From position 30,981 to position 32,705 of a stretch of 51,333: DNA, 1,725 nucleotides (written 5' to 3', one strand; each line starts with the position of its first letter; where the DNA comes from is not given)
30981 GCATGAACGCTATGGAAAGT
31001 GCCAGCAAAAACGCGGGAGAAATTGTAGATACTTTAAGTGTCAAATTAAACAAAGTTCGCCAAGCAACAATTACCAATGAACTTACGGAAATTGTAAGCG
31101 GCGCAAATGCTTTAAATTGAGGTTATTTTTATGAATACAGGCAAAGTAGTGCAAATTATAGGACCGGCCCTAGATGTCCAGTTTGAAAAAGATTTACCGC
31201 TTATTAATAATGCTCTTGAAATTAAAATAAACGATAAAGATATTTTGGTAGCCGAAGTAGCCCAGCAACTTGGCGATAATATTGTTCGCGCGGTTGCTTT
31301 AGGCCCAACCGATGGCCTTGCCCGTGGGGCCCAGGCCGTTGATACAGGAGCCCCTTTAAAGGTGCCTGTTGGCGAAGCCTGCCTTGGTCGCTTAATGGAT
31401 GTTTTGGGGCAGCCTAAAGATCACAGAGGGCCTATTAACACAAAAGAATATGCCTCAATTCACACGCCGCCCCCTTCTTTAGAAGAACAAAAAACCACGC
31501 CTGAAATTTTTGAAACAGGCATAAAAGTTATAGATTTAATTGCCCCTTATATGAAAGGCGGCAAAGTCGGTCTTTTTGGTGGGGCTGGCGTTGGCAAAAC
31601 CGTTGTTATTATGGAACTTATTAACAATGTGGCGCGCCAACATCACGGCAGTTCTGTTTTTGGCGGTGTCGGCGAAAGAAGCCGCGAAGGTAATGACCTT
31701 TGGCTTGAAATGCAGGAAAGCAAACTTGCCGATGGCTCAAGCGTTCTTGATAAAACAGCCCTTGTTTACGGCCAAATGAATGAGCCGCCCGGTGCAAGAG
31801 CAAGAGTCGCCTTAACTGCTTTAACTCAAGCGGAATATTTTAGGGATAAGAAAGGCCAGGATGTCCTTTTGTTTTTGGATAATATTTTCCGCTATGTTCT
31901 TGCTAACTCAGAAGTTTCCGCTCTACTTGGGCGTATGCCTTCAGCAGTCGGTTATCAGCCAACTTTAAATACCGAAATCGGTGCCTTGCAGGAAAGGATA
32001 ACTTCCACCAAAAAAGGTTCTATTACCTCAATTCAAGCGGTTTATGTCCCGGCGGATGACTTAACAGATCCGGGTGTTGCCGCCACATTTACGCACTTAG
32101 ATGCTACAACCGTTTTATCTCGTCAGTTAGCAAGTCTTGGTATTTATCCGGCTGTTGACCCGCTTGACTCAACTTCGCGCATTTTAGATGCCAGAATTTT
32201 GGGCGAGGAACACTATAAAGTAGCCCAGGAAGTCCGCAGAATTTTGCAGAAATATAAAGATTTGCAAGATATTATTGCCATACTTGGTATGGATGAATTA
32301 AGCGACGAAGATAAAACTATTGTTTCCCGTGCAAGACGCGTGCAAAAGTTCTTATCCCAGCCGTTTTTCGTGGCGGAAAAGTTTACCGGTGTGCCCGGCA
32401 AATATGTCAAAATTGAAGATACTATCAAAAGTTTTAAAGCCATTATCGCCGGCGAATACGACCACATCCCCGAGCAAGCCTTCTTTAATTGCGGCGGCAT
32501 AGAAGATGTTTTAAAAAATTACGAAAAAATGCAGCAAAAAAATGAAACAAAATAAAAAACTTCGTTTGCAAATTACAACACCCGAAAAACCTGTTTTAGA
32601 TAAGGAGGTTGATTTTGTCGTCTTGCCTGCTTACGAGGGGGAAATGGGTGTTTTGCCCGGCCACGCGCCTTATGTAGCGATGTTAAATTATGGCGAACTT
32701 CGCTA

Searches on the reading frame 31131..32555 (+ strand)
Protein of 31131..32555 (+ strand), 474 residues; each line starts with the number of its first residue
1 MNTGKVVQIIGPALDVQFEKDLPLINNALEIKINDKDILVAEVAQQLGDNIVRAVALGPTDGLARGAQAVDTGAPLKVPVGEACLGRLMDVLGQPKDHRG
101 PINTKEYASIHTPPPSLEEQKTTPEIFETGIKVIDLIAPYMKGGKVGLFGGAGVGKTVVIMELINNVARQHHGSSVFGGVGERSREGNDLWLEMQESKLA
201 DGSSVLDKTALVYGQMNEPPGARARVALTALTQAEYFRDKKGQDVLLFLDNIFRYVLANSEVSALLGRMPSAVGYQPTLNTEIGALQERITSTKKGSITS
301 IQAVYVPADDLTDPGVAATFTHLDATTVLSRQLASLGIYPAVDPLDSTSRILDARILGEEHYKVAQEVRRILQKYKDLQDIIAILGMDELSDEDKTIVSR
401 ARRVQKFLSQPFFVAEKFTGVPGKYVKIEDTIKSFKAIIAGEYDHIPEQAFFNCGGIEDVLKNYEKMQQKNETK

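Call 11: find_related_loci(query=window:31131-32555:+, collection=genome_contigs, flank=6000)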
Query window:31131-32555:+ (474 aa) in genome_contigs; peptide patterns used: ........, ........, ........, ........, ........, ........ (x = any residue, [..] = any of these).
600 stretches matched a pattern (row limit reached: there are more); 594 encode a relative of the query (tblastn E <= 1e-3); the best 80 are kept; 80 distinct loci.
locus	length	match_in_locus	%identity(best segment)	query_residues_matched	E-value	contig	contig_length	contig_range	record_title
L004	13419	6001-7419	81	1-472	0e+0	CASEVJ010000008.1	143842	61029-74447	uncultured bacterium isolate SI.A15.metabat-bins.204 genome assembly, contig: SI.A15.metabat-bins.204.fa_k141_408315, wh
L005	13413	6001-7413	81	1-470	0e+0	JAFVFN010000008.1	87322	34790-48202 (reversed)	MAG: Elusimicrobiaceae bacterium isolate RGIG5124 Roe_deer_Rumen.Co__c252944, whole genome shotgun sequence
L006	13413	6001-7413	80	1-470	0e+0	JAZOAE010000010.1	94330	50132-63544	MAG: Elusimicrobiaceae bacterium isolate T1900044764_TS20190230.MAGScoT_cleanbin_000031 SGB_2392_k141_2052482, whole gen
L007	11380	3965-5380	80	1-471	0e+0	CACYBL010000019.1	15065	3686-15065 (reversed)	MAG: uncultured Elusimicrobium sp. isolate RUG11790 genome assembly, contig: RUG11790_asm_19, whole genome shotgun seque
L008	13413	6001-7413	87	1-470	0e+0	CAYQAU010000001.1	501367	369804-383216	MAG TPA_asm: uncultured Elusimicrobium sp. isolate SRP335695_co1_103 genome assembly, contig: NODE_1_length_501367_cov_1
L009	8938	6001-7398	78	1-462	0e+0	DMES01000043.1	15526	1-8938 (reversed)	MAG TPA_asm: Elusimicrobia bacterium isolate UBA9634 contig_16050, whole genome shotgun sequence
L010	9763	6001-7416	76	1-468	0e+0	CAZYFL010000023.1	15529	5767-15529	MAG TPA_asm: uncultured Elusimicrobiaceae bacterium isolate binchicken_co248_98 genome assembly, contig: NODE_4404_lengt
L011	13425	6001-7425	74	1-468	0e+0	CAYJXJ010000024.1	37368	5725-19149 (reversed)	MAG TPA_asm: uncultured Elusimicrobia bacterium isolate ERP125453_co1_480 genome assembly, contig: NODE_871_length_37368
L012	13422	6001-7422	74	1-468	0e+0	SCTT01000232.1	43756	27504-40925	MAG: bacterium isolate FW305_bin.15 FW305_bin.15-17259-1, whole genome shotgun sequence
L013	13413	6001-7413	73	1-467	0e+0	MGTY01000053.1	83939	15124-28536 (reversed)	MAG: Elusimicrobia bacterium GWA2_69_24 gwa2_scaffold_2542, whole genome shotgun sequence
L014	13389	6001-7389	69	1-468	0e+0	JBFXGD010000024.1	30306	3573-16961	MAG: Calditrichaceae bacterium isolate CA_2019_TPIn_155 NODE_4768_length_30306_cov_5.130389_TPIn, whole genome shotgun s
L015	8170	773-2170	68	1-467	0e+0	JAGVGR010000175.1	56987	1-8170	MAG: bacterium isolate DeMMO2_8 c_000000041188, whole genome shotgun sequence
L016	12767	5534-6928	69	2-468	0e+0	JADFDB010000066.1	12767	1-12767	MAG: Spirochaetes bacterium isolate QR_Bin.4 NODE_66_length_12767_cov_15.4678, whole genome shotgun sequence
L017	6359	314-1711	67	2-468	0e+0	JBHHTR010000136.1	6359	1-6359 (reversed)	MAG: Thermodesulfobacteriota bacterium isolate S.9.sp3_bin.36 NODE_2354_length_6359_cov_7.060596, whole genome shotgun s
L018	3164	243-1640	68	2-468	0e+0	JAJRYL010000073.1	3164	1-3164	MAG: Deltaproteobacteria bacterium isolate Dive96_bin3.294 k141_662869, whole genome shotgun sequence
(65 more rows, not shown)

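Call 43: find_homologous_proteins(query=L005:7894-8376:-, max_evalue=0.00001)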
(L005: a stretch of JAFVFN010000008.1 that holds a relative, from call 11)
Query L005:7894-8376:- (161 aa): 4926 proteins with E <= 0.00001 among 5562 candidates; the best 120 are listed.
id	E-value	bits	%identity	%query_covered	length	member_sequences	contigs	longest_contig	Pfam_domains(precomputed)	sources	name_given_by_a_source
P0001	2.9e-103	360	100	100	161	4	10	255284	PF07963.18,PF16732.11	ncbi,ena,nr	ncbi:prepilin-type N-terminal cleavage/methylation domain-containing protein [bacterium]|nr:prepilin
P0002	3.3e-45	172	56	98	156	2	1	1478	PF07963.18,PF16732.11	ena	-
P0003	1.1e-44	170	54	98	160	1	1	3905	PF07963.18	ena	-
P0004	1.4e-44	170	54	98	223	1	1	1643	PF07963.18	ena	-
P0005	1.8e-43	166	52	96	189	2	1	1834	PF07963.18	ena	-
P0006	2.9e-43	166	55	99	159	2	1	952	PF07963.18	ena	-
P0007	3.8e-43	165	55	96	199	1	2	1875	PF07963.18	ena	-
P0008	5.5e-43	165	52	98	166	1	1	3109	PF07963.18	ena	-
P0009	5.7e-43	165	53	98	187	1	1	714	PF07963.18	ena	-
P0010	8.2e-43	164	53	98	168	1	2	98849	PF07963.18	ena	-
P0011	8.7e-43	164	53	96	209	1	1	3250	PF07963.18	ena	-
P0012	3.2e-42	162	50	96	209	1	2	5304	PF07963.18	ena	-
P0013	8.2e-42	161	50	96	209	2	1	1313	PF07963.18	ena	-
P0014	2.3e-41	159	49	98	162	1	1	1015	PF07963.18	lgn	-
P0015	1.8e-40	156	50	99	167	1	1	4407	PF07963.18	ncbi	-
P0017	5.2e-40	155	52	99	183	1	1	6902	PF07963.18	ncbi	-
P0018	5.9e-40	155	50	97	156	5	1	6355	PF07963.18,PF16732.11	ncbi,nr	ncbi:MAG: prepilin-type N-terminal cleavage/methylation domain-containing protein [Elusimicrobiaceae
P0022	1.4e-38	150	54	96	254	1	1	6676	PF07963.18,PF16732.11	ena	-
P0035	1.3e-36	144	51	97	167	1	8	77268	PF07963.18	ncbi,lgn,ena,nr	ncbi:MAG: type II secretion system protein [Elusimicrobiaceae bacterium]|nr:type II secretion system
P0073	4.7e-33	132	49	98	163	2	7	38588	PF07963.18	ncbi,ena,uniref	ncbi:type IV pilin protein [Candidatus Avelusimicrobium caledoniensis]|uniref:type IV pilin protein 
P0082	1.7e-32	130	47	96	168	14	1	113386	PF07963.18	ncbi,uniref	ncbi:type IV pilin protein [Candidatus Avelusimicrobium alvi]|uniref:type IV pilin protein n=1 Tax=C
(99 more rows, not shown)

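Call 44: find_encoding_contigs(protein=P0082, flank=10000, max_places=2)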
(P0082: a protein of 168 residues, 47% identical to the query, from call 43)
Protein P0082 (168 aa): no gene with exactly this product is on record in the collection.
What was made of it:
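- Tried and rejected: The look-up returned nothing (call 44).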

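Call 45: find_encoding_contigs(protein=P0073, flank=10000, max_places=2)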
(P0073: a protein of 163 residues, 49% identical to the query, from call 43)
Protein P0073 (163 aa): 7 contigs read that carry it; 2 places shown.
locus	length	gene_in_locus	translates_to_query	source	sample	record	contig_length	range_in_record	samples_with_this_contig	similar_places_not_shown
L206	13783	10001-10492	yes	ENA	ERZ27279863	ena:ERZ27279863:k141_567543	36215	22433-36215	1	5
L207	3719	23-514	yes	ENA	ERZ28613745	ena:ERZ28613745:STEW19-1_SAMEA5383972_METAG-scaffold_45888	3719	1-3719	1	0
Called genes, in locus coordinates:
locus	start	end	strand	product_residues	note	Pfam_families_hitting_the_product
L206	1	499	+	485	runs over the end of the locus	-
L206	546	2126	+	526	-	-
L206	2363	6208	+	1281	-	-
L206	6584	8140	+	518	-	PF13432:TPR_16 (weak), PF07719:TPR_2 (weak), PF13414:TPR_11 (weak), PF00515:TPR_1 (weak), PF07719:TPR_2 (weak), PF13414:TPR_11 (weak), PF13424:TPR_12 (weak), PF00515:TPR_1 (weak), +16 more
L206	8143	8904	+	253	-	PF00398:RrnaAD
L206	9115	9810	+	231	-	PF07963:N_methyl (weak)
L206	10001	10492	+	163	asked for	PF07963:N_methyl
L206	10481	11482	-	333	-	PF07837:FTCD_N, PF02971:FTCD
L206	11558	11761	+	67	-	PF00313:CSD, PF08206:OB_RNB (weak)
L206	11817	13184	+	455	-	PF01554:MatE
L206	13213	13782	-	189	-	?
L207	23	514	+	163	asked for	PF07963:N_methyl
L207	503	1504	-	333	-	PF07837:FTCD_N, PF02971:FTCD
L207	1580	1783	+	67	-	PF00313:CSD, PF08206:OB_RNB (weak)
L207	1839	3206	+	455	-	PF01554:MatE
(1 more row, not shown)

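Call 46: find_encoding_contigs(protein=P0010, flank=10000, max_places=2)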
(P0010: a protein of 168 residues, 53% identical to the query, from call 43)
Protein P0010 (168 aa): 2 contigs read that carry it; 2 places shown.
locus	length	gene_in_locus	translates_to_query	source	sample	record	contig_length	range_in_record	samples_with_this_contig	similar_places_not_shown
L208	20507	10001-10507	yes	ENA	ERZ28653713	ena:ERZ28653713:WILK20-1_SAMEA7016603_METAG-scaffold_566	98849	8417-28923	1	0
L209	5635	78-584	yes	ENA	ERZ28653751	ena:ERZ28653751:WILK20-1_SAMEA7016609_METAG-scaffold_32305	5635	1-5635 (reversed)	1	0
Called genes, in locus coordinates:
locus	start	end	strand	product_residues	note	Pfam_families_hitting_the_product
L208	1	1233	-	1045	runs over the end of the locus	PF00873:ACR_tran, PF03176:MMPL, PF02355:SecD_SecF_C (weak), PF03176:MMPL (weak)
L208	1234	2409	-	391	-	PF25917:BSH_RND, PF25973:BSH_CzcB (faint), PF25881:HH_YBHG, PF25876:HH_MFP_RND, PF25878:HH_AAEA_pHBA (weak), PF25885:HH_EMRA (faint), PF25967:RND-MFP_C, PF25989:YknX_C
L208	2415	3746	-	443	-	PF02321:OEP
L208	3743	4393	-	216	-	PF00440:TetR_N, PF09209:CecR_C (weak)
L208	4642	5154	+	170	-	PF07963:N_methyl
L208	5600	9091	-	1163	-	PF02811:PHP, PF07733:DNA_pol3_alpha, PF17657:DNA_pol3_finger, PF14579:HHH_6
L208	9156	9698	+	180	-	PF00293:NUDIX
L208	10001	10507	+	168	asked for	PF07963:N_methyl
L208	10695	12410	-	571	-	PF02706:Wzz, PF13807:GNVR, PF01656:CbiA (weak)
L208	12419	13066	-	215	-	PF02563:Poly_export, PF10531:SLBB, PF22461:SLBB_2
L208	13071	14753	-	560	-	PF04932:Wzy_C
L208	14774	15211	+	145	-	PF01451:LMWPc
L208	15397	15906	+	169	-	PF07963:N_methyl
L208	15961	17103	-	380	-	PF10082:BBP2_2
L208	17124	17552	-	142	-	-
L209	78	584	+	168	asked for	PF07963:N_methyl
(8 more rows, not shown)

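Call 47: find_encoding_contigs(protein=P0035, flank=10000, max_places=2)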
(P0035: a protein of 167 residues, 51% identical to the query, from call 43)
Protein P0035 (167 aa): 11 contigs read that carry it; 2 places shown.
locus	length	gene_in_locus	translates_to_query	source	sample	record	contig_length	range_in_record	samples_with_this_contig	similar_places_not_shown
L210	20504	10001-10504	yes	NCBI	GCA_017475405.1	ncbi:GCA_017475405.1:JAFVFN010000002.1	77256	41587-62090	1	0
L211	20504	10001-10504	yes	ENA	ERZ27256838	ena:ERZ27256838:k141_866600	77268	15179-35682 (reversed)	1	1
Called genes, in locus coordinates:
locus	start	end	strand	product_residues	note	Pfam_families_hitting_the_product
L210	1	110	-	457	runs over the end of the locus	PF01554:MatE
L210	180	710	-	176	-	PF07963:N_methyl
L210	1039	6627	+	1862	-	PF13205:Big_5, PF11974:bMG3, PF01835:MG2, PF07703:A2M_BRD, PF00207:A2M, PF07678:TED_complement (faint), PF17973:bMG10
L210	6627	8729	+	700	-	PF00912:Transgly, PF00905:Transpeptidase, PF06832:BiPBP_C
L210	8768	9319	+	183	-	PF04187:Cofac_haem_bdg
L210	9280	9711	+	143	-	-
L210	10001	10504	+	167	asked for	PF07963:N_methyl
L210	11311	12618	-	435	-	PF13173:AAA_14, PF13635:DUF4143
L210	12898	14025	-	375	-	-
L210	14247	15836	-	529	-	PF06418:CTP_synth_N, PF00117:GATase, PF07722:Peptidase_C26 (weak)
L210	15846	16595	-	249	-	PF02348:CTP_transf_3, PF12804:NTP_transf_3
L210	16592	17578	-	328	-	PF00294:PfkB, PF08543:Phos_pyr_kin (faint)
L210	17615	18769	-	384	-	PF11306:DUF3108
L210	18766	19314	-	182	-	PF08645:PNK3P, PF13419:HAD_2 (weak), PF00702:Hydrolase, PF13242:Hydrolase_like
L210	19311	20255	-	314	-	PF03279:Lip_A_acyltrans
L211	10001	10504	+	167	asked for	PF07963:N_methyl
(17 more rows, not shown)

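Call 53: find_encoding_contigs(protein=P0017, flank=7000, max_places=3)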
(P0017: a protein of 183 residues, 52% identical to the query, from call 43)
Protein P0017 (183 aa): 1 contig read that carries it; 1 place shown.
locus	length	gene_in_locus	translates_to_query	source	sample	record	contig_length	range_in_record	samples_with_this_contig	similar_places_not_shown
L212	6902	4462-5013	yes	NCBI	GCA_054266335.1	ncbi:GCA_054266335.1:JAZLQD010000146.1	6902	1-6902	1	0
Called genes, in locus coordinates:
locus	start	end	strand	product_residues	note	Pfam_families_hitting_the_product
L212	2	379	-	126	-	?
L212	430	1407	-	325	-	PF20911:GP7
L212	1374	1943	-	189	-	-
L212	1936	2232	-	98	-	PF25181:Phage_Bbp19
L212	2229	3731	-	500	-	PF12236:Head-tail_con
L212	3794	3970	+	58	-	-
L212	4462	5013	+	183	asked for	PF07963:N_methyl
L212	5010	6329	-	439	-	PF03237:Terminase_6N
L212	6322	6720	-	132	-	-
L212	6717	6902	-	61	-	?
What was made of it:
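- One copy lies among phage genes (call 53).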

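Call 54: find_encoding_contigs(protein=P0018, flank=7000, max_places=3)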
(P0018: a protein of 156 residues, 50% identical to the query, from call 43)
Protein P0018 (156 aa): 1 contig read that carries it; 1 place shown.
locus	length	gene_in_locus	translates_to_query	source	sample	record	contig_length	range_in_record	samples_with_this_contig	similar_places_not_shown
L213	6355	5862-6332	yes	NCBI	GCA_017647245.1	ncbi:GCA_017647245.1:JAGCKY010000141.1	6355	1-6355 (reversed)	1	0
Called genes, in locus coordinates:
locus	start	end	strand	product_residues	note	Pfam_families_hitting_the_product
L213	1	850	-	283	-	PF12705:PDDEXK_1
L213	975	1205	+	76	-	-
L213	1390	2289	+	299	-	-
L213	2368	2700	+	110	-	PF05656:DUF805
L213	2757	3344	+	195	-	-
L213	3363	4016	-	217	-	PF07963:N_methyl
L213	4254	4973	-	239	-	PF02146:SIR2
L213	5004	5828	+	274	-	PF04055:Radical_SAM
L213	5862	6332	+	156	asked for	PF07963:N_methyl, PF16732:ComP_DUS (weak)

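Call 55: find_encoding_contigs(protein=P0022, flank=7000, max_places=3)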
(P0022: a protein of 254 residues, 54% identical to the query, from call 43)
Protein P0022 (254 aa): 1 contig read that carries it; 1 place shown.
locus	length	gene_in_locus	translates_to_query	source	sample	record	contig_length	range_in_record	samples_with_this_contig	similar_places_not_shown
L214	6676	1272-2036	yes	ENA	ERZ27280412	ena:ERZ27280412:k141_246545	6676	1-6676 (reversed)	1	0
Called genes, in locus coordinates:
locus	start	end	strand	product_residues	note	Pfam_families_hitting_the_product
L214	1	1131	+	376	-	?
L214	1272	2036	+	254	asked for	PF07963:N_methyl (weak), PF16732:ComP_DUS (weak)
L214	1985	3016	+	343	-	PF01745:IPT (weak), PF01715:IPPT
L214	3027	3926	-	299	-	PF00089:Trypsin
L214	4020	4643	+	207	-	PF02660:G3P_acyltransf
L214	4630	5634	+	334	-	PF01210:NAD_Gly3P_dh_N, PF03446:NAD_binding_2 (weak), PF03807:F420_oxidored (faint), PF07479:NAD_Gly3P_dh_C, PF20618:GPD_NAD_C_bact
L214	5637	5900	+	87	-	PF00216:Bac_DNA_binding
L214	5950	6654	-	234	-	PF07963:N_methyl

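Call 56: find_encoding_contigs(protein=P0012, flank=7000, max_places=3)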
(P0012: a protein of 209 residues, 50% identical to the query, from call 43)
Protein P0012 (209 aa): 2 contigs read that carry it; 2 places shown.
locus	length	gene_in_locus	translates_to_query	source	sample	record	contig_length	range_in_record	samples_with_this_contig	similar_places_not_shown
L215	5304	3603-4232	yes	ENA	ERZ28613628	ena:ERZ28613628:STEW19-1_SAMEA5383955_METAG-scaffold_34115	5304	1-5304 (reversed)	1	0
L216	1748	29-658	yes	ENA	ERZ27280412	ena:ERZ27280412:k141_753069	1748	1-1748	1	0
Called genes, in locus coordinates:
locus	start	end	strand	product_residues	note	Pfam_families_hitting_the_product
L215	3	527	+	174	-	?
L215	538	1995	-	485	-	PF00128:Alpha-amylase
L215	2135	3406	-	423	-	-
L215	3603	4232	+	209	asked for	PF07963:N_methyl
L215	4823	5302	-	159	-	?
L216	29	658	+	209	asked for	PF07963:N_methyl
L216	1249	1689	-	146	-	PF01145:Band_7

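Call 63: search_protein_families(library=pfam, proteins=[L180:425-1429:-], max_evalue=0.01)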
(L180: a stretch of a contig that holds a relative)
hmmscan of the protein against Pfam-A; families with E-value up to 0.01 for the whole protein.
L180:425-1429:- (334 aa): 6 families
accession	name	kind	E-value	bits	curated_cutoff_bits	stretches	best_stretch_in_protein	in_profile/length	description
PF00535.33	Glycos_transf_2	-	1e-22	81.3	23.3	1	27-201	2-166/168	Glycosyl transferase family 2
PF13641.12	Glyco_tranf_2_3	-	3.8e-08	34.1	27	1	25-245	3-209/230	Glycosyltransferase like family 2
PF10111.15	Glyco_tranf_2_2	-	8.3e-06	25.9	27.3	1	28-225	3-201/276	Glycosyltransferase like family 2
PF13704.12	Glyco_tranf_2_4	-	0.00039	21.3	27.5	1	56-119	20-88/98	Glycosyl transferase family 2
PF13506.12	Glyco_transf_21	-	0.007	16.3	21.7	0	100-239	28-153/174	Glycosyl transferase family 21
PF13632.12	Glyco_trans_2_3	-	0.0098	16.2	27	0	105-283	1-160/198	Glycosyl transferase family group 2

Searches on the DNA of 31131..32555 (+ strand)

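Call 78: search_rna_families(sources=[L005, L115, L125, L145, L180, L181, L210, L212, L244, L245, L247, L250], threshold=gathering)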
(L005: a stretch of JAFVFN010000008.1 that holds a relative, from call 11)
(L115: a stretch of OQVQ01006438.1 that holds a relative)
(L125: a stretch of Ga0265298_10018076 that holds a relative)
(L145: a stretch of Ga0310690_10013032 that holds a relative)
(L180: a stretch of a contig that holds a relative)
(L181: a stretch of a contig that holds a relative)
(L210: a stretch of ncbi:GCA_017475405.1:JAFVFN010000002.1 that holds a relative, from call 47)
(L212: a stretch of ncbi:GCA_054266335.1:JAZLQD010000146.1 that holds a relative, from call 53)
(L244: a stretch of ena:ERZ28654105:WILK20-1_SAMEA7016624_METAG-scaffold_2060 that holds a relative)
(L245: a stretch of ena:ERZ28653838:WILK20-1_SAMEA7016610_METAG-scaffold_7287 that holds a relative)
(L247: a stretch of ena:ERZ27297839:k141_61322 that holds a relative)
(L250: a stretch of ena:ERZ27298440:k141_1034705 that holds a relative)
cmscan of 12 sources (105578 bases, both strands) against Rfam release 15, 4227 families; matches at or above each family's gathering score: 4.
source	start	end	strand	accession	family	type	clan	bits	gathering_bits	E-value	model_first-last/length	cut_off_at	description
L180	7806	10836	-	RF02541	LSU_rRNA_bacteria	Gene; rRNA;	CL00112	2734.4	50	0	1-2925/2925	no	Bacterial large subunit ribosomal RNA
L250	5582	5929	+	RF00023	tmRNA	Gene;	CL00001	137.8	47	1.2e-53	1-374/374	no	transfer-messenger RNA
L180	7506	7624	-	RF00001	5S_rRNA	Gene; rRNA;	CL00113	82.8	38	6.8e-16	1-120/120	no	5S ribosomal RNA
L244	4556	4626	-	RF00005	tRNA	Gene; tRNA;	CL00001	68.3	29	1.5e-12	1-71/71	no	tRNA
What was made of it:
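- On Any Rfam 15 family (4227 covariance models, including T-box, c-di-GMP-I/II, purine, ZTP, cobalamin, 6S, SRP, tmRNA, PyrR and leader families): In 12 loci carrying other copies, no family lies at any copy (call 78).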
